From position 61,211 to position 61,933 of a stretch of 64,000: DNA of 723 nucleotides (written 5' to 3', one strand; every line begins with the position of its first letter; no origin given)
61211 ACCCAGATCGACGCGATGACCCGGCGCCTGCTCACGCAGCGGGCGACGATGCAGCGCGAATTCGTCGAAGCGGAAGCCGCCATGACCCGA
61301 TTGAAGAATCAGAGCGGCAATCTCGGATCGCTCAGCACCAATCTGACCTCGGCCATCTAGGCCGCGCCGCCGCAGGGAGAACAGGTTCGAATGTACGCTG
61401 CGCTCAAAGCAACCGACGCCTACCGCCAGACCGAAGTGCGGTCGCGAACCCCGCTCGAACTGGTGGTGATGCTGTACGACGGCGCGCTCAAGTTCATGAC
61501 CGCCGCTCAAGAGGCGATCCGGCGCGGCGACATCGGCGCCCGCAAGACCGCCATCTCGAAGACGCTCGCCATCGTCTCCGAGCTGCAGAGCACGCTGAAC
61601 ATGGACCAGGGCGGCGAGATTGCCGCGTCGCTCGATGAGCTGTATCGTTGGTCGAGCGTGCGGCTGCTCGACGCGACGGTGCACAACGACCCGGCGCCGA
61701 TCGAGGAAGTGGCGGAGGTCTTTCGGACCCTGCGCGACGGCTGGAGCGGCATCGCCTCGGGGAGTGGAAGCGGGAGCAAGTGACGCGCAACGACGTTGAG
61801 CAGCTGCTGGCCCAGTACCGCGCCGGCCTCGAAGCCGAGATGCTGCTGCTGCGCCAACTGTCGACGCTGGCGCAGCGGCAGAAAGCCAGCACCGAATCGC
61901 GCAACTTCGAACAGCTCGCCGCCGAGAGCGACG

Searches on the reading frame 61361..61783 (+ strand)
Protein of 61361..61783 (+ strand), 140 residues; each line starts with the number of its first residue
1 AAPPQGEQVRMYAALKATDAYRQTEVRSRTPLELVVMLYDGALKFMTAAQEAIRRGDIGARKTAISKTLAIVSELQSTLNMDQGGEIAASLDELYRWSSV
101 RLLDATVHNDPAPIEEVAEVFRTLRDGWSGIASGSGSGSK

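Call 63: search_protein_families(library=pfam, proteins=[window:61361-61783:+], max_evalue=0.01)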
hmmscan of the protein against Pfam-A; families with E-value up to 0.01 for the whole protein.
window:61361-61783:+ (140 aa): 1 family
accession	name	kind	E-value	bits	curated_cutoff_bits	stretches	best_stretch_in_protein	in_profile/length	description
PF02561.19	FliS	-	3.6e-38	130.8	26.7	1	19-131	2-114/115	Flagellar protein FliS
